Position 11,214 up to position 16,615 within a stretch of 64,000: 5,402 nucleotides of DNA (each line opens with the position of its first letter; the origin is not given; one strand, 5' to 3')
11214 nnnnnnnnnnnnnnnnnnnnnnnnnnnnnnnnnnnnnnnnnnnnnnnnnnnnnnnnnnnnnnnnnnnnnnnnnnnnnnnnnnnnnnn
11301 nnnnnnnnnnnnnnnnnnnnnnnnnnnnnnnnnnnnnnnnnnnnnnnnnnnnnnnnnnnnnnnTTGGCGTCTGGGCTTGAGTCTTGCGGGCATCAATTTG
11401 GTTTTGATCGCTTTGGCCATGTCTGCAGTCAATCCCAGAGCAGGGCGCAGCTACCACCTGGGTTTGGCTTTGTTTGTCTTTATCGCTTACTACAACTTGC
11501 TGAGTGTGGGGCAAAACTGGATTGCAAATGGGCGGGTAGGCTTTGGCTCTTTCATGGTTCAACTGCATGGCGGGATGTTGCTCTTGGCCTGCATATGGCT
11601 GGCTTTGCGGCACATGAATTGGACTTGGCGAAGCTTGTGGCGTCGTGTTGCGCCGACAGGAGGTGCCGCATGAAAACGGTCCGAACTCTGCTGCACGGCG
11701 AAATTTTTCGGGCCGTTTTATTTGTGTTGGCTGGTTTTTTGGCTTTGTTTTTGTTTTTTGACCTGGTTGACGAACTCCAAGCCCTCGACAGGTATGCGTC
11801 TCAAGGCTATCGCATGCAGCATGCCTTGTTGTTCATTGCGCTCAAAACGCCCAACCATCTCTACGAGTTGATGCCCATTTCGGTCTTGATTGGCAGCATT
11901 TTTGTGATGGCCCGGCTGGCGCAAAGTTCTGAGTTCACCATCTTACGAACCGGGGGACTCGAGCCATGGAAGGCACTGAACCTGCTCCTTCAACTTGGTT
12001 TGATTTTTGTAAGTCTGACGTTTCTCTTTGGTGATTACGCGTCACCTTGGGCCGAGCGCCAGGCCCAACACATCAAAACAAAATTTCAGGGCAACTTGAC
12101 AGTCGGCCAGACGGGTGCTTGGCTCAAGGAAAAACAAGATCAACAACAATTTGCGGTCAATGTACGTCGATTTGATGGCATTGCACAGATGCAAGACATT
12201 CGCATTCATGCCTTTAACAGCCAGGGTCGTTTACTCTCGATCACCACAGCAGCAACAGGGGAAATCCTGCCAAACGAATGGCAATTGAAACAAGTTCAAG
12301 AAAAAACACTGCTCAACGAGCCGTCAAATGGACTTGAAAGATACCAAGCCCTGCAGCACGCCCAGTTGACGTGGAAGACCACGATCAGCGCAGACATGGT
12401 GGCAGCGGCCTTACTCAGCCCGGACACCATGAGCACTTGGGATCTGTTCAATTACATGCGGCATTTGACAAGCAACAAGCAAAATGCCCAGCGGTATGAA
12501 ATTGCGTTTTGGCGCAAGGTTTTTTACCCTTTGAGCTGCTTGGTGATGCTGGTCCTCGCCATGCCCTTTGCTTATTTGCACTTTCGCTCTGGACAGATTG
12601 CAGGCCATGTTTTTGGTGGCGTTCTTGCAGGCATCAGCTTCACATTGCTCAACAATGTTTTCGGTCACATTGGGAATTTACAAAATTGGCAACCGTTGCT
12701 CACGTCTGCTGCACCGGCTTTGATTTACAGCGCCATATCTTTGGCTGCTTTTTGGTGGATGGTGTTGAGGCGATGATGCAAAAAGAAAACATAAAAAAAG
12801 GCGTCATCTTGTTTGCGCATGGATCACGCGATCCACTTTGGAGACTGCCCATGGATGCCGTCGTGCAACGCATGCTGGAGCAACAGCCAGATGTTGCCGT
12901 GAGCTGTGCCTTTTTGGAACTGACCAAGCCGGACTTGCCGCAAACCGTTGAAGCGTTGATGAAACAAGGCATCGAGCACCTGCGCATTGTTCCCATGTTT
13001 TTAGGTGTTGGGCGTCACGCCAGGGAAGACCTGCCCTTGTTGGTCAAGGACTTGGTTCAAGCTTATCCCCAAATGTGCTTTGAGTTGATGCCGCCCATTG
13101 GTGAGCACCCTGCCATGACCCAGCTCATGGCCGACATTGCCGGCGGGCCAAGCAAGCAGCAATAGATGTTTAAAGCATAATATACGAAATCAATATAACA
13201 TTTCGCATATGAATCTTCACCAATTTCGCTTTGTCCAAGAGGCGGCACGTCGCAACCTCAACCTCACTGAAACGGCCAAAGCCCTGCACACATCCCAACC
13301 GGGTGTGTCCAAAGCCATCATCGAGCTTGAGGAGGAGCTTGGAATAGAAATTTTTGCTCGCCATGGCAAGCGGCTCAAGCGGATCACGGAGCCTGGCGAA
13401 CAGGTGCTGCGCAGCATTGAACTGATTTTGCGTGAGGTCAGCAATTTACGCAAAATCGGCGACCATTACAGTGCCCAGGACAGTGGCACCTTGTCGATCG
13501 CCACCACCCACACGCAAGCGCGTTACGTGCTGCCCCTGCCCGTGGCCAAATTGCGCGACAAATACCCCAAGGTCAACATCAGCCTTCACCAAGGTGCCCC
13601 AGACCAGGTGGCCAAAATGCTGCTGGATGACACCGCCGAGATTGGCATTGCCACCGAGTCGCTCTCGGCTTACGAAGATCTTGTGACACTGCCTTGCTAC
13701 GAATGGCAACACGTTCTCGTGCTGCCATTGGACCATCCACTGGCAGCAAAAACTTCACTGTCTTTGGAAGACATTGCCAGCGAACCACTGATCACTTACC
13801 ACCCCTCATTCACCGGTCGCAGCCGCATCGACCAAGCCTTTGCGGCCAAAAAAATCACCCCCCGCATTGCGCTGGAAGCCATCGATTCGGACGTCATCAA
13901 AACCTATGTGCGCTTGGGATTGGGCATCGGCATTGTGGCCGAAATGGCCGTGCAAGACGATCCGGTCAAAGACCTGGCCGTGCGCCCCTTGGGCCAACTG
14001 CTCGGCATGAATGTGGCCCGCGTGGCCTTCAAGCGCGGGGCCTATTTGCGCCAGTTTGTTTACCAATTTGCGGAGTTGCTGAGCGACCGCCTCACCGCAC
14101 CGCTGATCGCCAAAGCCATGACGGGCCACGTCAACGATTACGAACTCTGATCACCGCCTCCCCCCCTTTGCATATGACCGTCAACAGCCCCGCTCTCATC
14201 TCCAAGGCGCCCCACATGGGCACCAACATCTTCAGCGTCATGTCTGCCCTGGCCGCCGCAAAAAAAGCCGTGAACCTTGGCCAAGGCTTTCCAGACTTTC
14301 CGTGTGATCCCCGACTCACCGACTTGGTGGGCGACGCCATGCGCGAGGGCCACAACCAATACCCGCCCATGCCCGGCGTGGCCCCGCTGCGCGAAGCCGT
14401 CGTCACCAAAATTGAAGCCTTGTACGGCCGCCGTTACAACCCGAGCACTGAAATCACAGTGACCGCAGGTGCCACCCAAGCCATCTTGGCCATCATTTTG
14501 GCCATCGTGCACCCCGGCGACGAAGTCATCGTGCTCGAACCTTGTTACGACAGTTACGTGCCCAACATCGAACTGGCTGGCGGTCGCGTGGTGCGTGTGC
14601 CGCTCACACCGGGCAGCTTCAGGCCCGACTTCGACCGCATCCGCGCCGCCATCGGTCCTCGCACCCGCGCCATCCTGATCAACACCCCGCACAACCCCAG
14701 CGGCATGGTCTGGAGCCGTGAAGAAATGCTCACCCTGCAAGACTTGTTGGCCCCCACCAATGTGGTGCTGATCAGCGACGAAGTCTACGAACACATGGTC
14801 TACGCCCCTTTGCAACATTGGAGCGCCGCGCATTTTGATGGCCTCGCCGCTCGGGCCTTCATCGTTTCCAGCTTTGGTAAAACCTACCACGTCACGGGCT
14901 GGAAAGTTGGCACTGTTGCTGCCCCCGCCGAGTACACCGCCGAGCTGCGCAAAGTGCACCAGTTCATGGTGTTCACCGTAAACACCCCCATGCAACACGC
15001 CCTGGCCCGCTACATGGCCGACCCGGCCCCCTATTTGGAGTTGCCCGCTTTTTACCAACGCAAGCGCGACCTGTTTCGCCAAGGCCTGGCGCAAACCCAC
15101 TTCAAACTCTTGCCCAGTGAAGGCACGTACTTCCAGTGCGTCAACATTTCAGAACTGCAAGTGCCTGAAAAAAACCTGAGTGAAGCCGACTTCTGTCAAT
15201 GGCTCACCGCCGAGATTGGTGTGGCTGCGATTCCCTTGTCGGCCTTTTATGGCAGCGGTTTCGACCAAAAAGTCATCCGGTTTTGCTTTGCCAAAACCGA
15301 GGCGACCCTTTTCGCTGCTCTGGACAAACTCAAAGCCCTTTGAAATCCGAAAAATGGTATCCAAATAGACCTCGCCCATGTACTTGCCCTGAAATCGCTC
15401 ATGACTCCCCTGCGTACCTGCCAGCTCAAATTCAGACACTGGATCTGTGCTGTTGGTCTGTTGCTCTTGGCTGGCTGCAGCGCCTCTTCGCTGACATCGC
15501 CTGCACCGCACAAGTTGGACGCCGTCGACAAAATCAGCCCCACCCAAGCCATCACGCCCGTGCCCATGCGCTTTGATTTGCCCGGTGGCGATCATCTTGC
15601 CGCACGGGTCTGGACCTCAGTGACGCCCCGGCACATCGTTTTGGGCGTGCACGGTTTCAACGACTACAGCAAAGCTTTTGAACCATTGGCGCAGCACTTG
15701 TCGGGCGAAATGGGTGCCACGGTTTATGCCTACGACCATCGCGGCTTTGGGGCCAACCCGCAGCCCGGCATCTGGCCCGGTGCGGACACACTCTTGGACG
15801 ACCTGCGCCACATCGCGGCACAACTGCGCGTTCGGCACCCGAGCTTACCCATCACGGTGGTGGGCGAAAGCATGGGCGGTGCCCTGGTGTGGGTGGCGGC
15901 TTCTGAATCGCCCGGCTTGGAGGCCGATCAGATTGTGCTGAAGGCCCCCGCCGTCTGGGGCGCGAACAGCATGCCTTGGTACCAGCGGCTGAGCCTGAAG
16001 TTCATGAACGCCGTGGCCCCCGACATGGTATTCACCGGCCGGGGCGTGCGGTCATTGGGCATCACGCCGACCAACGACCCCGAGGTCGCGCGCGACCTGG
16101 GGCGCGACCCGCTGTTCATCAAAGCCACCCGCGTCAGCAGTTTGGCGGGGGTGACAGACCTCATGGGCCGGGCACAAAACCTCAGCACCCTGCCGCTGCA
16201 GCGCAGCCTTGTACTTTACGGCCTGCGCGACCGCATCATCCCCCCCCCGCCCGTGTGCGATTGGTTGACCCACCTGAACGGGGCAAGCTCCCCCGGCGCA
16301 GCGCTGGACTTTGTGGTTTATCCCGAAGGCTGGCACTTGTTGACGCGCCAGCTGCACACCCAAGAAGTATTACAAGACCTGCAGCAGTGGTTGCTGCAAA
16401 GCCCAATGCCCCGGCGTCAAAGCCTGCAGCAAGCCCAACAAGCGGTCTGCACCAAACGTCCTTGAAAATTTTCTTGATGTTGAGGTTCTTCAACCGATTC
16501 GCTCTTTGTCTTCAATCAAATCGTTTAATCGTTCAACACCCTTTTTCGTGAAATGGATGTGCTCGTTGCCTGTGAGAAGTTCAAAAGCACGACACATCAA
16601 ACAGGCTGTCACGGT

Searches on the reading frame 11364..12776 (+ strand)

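Call 18: search_protein_families(library=pfam, proteins=[window:11364-12776:+], max_evalue=0.0001)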
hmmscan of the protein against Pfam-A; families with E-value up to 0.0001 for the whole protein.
window:11364-12776:+ (470 aa): 1 family
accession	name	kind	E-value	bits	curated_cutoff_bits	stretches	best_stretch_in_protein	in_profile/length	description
PF03739.19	LptF_LptG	-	3.8e-67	227.3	27.9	1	113-464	6-352/353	Lipopolysaccharide export system permease LptF/LptG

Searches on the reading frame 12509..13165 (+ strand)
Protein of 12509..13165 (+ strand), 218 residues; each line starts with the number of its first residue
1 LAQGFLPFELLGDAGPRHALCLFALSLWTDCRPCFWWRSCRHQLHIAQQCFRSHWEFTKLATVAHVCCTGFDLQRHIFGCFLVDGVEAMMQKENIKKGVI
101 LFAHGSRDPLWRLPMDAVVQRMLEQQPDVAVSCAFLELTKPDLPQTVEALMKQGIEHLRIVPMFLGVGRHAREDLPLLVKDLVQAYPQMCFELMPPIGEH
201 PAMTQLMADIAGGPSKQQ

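Call 18: search_protein_families(library=pfam, proteins=[window:12509-13165:+], max_evalue=0.0001)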
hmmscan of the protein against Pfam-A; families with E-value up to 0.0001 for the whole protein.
window:12509-13165:+ (218 aa): 2 families
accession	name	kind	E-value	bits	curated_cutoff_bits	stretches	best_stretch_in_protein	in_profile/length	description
PF01903.22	CbiX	-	1.4e-24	86.9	22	1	104-208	1-105/106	CbiX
PF06180.16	CbiK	-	5.6e-07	29.6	26.2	1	83-175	128-217/262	Cobalt chelatase (CbiK)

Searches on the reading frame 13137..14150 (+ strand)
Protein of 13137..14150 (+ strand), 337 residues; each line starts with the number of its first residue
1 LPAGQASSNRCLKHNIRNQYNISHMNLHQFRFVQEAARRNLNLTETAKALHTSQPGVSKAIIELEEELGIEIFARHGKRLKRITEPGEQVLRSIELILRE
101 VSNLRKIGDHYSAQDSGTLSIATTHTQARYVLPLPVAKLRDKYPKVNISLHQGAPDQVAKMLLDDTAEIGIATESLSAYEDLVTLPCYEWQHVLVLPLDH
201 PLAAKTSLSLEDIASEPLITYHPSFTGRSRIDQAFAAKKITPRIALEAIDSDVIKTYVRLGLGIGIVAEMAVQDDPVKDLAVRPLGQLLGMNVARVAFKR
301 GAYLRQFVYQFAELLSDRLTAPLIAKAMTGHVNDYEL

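Call 18: search_protein_families(library=pfam, proteins=[window:13137-14150:+], max_evalue=0.0001)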
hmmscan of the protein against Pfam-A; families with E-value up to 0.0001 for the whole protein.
window:13137-14150:+ (337 aa): 2 families
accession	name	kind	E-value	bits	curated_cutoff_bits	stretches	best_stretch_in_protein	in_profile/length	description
PF03466.25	LysR_substrate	-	2.5e-44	151.6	28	1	113-319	2-208/209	LysR substrate binding domain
PF00126.33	HTH_1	-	3e-12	46.7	26.6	1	29-88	3-60/60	Bacterial regulatory helix-turn-helix protein, lysR family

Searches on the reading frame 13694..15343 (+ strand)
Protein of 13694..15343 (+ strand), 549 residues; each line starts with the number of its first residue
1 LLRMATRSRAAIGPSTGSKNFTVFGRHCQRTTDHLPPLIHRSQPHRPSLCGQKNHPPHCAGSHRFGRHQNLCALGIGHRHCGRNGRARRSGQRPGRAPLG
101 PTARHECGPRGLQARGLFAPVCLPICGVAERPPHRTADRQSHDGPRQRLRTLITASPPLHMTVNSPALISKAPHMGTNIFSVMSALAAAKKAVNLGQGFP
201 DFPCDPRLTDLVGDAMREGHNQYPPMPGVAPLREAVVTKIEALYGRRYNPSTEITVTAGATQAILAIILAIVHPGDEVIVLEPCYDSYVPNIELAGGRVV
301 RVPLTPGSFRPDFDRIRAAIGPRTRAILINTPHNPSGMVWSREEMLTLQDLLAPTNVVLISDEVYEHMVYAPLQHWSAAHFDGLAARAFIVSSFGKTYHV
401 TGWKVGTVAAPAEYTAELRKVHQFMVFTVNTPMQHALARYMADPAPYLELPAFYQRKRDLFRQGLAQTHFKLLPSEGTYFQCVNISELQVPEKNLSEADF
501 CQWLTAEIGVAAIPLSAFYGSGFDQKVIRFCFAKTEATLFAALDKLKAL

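Call 18: search_protein_families(library=pfam, proteins=[window:13694-15343:+], max_evalue=0.0001)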
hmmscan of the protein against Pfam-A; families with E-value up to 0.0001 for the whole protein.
window:13694-15343:+ (549 aa): 3 families
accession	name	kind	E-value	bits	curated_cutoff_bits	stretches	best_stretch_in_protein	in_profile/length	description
PF00155.27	Aminotran_1_2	-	8.2e-59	200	19.7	1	191-545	2-360/361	Aminotransferase class I and II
PF01041.23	DegT_DnrJ_EryC1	-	2.1e-06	27.7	19.8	1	254-329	43-118/360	DegT/DnrJ/EryC1/StrS aminotransferase family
PF01053.26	Cys_Met_Meta_PP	-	5.4e-05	22.3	27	1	252-339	68-153/381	Cys/Met metabolism PLP-dependent enzyme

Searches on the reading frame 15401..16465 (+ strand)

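Call 18: search_protein_families(library=pfam, proteins=[window:15401-16465:+], max_evalue=0.0001)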
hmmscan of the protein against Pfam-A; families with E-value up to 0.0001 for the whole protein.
window:15401-16465:+ (354 aa): 3 families
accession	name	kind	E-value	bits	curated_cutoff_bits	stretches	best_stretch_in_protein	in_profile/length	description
PF12146.15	Hydrolase_4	-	3.1e-41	141.7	27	1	76-315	3-235/239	Serine aminopeptidase, S33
PF00561.26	Abhydrolase_1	-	1.4e-13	51.5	25.8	1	80-171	3-91/245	alpha/beta hydrolase fold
PF12697.13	Abhydrolase_6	-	4.1e-10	41.1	26.3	1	80-315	1-207/217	Alpha/beta hydrolase family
